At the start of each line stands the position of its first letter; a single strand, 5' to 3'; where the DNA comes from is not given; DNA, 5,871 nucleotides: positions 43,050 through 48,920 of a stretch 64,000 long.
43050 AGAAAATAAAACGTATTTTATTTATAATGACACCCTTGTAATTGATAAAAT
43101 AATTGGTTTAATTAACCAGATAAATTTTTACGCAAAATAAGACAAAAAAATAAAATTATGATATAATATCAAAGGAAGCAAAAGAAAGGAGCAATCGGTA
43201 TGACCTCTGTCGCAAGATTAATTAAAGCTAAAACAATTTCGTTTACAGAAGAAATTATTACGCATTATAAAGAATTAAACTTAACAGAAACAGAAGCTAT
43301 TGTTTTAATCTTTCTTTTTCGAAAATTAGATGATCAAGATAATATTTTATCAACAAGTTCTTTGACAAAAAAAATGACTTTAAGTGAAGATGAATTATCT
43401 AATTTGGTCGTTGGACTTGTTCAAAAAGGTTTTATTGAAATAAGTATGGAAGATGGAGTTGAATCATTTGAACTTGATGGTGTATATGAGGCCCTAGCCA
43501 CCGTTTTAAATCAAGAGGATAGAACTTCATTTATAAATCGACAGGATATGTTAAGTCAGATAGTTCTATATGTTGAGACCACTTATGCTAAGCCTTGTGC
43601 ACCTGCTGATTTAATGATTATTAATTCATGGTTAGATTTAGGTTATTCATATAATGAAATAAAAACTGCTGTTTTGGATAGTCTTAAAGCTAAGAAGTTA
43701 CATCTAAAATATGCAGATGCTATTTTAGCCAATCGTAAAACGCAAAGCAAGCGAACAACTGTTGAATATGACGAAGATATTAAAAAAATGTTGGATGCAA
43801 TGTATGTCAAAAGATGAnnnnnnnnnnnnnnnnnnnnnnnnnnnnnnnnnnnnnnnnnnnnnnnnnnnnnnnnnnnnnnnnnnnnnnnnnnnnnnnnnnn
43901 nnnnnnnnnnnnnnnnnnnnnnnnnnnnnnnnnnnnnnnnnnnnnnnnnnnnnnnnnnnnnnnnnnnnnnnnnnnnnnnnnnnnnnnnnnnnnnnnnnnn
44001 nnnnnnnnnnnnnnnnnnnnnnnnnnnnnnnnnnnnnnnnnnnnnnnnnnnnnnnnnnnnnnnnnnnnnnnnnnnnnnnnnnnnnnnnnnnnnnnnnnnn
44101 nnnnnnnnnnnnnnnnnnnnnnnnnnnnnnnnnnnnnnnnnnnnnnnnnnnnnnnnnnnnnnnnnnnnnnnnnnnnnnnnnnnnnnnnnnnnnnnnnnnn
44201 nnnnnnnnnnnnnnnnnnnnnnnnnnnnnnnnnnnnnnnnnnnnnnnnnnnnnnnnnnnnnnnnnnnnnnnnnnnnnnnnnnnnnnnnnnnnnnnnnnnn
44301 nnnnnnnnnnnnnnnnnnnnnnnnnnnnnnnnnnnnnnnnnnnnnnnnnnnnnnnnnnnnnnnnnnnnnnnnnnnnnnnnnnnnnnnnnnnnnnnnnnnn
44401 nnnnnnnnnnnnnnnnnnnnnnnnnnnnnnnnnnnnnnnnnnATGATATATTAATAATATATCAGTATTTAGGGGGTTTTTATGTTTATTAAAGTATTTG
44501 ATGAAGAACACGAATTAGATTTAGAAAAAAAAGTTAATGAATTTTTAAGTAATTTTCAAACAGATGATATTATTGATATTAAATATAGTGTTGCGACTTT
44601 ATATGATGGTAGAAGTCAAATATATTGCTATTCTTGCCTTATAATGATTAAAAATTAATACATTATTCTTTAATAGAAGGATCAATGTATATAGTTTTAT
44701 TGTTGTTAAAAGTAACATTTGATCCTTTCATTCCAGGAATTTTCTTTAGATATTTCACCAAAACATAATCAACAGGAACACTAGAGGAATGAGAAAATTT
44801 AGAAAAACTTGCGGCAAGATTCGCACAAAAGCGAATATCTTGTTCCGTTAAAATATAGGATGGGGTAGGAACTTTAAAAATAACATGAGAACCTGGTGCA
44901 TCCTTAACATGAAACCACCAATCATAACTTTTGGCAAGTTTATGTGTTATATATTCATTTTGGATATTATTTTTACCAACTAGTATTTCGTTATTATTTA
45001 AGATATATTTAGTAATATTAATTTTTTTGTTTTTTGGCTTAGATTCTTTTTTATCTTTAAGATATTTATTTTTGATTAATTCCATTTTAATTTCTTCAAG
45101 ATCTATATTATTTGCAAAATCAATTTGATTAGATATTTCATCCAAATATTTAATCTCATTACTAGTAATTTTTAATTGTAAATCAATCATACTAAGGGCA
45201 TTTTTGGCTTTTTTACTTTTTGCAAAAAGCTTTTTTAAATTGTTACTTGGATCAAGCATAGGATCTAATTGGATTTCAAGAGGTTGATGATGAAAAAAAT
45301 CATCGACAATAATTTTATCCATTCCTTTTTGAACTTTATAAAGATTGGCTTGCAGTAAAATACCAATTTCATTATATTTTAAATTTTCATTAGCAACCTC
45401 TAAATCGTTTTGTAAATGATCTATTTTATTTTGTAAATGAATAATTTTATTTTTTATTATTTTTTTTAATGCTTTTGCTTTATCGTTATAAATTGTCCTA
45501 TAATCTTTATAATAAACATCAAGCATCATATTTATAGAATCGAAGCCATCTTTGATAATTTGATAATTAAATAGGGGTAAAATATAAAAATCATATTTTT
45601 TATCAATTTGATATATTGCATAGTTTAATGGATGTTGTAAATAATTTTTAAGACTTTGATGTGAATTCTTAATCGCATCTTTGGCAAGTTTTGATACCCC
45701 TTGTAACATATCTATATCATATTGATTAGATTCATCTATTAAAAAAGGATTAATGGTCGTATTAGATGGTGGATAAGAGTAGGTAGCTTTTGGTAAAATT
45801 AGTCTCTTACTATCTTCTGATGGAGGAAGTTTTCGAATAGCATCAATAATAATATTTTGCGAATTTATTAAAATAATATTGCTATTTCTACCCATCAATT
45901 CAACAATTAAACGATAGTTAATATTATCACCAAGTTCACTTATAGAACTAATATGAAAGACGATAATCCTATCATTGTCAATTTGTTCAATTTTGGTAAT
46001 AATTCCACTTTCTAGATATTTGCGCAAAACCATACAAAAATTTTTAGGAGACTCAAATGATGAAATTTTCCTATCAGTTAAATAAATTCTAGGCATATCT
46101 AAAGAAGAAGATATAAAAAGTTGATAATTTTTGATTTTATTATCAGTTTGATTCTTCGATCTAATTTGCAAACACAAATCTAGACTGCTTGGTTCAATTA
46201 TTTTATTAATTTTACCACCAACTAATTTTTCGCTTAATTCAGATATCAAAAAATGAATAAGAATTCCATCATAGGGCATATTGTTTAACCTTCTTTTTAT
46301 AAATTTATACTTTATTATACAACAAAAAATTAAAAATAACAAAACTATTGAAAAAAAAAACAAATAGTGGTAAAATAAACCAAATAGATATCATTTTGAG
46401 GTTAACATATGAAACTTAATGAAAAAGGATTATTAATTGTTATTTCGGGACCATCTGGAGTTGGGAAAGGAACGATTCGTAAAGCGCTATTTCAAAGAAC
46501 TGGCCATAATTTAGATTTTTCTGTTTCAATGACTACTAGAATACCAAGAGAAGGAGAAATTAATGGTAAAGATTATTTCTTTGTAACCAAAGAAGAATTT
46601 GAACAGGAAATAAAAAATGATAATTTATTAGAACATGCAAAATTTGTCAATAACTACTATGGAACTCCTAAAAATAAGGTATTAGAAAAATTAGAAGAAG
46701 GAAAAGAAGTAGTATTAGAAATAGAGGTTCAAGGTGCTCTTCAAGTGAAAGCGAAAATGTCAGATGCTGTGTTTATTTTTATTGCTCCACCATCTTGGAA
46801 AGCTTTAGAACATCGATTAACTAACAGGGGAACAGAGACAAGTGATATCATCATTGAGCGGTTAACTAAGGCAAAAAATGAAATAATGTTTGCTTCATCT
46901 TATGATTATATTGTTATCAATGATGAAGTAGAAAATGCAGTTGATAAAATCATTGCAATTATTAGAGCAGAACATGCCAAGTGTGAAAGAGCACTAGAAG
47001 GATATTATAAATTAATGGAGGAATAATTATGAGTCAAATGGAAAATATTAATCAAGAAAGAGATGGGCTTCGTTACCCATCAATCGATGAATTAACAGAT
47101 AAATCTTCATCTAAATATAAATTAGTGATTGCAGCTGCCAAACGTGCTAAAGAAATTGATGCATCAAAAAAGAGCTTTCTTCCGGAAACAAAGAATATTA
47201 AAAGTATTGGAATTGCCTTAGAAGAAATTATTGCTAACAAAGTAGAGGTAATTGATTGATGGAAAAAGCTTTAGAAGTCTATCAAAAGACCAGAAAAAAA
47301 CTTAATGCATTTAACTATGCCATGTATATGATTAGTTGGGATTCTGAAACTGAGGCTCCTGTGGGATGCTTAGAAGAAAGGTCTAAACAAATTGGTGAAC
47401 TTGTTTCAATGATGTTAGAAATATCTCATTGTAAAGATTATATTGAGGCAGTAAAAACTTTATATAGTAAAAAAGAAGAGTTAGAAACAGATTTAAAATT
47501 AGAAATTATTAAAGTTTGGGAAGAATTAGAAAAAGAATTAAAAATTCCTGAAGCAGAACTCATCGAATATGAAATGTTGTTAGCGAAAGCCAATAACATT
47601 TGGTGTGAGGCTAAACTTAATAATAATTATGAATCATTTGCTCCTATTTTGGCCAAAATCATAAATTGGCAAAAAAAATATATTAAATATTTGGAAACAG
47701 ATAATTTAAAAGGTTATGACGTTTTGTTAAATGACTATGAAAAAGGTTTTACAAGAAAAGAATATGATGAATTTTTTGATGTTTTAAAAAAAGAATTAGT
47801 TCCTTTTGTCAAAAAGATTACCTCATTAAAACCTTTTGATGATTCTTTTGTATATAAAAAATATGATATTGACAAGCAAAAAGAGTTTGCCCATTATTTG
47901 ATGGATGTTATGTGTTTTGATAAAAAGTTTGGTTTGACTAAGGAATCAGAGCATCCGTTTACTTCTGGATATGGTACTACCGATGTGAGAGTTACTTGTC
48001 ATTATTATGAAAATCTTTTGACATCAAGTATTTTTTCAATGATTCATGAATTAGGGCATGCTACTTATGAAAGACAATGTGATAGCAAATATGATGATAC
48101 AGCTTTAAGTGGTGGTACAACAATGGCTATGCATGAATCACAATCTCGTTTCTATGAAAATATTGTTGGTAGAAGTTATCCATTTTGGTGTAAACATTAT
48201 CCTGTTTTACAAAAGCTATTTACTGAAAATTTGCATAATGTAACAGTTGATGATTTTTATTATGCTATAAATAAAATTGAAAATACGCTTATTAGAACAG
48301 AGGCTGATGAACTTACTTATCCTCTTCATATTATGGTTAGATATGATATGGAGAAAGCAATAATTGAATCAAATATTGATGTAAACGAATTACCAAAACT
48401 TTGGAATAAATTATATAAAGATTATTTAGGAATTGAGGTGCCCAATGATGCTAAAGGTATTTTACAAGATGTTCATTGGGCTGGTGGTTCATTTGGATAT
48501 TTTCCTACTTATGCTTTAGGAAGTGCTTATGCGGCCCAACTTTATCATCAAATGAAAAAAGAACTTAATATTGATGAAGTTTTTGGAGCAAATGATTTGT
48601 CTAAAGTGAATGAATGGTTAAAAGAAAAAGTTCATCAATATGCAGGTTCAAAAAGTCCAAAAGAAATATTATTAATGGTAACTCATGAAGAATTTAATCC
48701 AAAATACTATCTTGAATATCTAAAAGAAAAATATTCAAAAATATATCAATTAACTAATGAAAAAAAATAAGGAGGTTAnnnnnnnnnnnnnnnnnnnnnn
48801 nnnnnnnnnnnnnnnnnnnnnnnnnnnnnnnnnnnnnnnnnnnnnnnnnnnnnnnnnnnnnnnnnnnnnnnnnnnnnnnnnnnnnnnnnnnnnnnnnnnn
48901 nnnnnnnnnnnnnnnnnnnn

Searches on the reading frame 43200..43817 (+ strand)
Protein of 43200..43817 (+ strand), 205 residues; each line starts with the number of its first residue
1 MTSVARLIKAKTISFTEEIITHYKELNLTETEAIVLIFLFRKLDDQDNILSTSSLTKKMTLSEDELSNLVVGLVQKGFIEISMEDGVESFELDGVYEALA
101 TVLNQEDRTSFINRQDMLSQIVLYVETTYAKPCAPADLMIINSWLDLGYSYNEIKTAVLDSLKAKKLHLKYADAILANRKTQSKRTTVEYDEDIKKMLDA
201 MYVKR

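Call 10: search_protein_families(library=pfam, proteins=[window:43200-43817:+], max_evalue=0.00001)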
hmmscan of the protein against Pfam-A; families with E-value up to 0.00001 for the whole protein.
window:43200-43817:+ (205 aa): 1 family
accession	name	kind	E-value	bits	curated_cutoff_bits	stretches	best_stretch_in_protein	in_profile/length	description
PF21984.2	DnaD_N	-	2.1e-15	57.1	27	1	19-108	5-99/101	DnaD N-terminal domain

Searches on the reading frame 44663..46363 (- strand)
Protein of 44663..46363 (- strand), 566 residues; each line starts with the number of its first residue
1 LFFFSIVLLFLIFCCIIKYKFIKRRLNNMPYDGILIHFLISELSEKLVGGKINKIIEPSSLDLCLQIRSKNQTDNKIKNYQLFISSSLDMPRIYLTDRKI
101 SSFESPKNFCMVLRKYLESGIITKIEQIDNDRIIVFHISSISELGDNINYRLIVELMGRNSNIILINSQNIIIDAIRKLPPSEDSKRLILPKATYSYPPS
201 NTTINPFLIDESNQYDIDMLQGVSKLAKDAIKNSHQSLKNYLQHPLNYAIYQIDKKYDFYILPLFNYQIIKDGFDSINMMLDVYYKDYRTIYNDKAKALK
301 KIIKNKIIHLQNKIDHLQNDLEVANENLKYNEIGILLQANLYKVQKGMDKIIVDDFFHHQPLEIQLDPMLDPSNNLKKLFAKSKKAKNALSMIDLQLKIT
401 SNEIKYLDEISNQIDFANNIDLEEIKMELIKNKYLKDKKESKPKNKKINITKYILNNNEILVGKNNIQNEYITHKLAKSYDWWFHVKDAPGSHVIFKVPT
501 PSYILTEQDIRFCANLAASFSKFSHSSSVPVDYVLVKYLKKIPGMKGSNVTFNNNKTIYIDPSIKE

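Call 10: search_protein_families(library=pfam, proteins=[window:44663-46363:-], max_evalue=0.00001)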
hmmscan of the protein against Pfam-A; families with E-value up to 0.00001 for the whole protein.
window:44663-46363:- (566 aa): 2 families
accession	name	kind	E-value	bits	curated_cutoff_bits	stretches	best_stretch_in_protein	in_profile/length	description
PF05833.16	NFACT_N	-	2.7e-97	326.9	31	2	32-213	1-177/456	NFACT N-terminal and middle domains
PF05670.18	NFACT-R_1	-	1e-08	36.1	29.8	1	457-546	10-104/112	NFACT protein RNA binding domain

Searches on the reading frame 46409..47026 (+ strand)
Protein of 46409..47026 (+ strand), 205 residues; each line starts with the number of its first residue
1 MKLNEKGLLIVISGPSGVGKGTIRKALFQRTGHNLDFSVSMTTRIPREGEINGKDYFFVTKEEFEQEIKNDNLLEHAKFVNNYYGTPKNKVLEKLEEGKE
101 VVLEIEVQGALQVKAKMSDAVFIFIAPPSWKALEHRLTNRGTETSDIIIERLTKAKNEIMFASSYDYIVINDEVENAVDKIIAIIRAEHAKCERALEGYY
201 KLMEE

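Call 10: search_protein_families(library=pfam, proteins=[window:46409-47026:+], max_evalue=0.00001)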
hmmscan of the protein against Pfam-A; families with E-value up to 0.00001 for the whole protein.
window:46409-47026:+ (205 aa): 1 family
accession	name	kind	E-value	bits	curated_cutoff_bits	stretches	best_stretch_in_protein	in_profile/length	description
PF00625.27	Guanylate_kin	-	1.1e-53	182.1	25.2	1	9-187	4-181/182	Guanylate kinase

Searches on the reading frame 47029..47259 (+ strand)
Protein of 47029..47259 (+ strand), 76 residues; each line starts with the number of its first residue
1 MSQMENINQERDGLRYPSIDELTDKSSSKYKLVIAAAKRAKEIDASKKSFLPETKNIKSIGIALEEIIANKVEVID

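Call 10: search_protein_families(library=pfam, proteins=[window:47029-47259:+], max_evalue=0.00001)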
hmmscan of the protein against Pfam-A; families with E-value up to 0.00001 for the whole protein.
window:47029-47259:+ (76 aa): 1 family
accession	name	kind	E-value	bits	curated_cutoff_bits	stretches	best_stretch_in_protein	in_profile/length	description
PF01192.27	RNA_pol_Rpb6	-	1.6e-13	50.9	26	1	21-73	1-52/53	RNA polymerase Rpb6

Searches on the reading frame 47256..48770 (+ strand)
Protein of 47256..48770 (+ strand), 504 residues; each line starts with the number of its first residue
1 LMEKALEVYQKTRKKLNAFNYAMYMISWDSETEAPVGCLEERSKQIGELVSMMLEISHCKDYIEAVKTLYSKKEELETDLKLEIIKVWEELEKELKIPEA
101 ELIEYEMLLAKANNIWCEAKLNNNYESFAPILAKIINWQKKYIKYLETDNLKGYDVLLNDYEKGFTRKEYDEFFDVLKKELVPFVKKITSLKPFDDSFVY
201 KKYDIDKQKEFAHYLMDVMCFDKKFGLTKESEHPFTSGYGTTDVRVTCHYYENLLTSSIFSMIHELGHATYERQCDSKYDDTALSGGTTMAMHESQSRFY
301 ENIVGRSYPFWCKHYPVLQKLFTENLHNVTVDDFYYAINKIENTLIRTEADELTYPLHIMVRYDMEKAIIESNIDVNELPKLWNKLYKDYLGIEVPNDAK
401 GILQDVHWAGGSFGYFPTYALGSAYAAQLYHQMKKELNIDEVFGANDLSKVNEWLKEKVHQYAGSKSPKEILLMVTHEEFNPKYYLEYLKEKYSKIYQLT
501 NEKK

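Call 10: search_protein_families(library=pfam, proteins=[window:47256-48770:+], max_evalue=0.00001)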
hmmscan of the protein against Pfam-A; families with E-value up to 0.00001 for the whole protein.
window:47256-48770:+ (504 aa): 1 family
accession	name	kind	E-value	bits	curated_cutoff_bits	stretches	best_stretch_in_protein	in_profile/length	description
PF02074.21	Peptidase_M32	-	1.8e-158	528.6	25.1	1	10-493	3-489/489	Carboxypeptidase Taq (M32) metallopeptidase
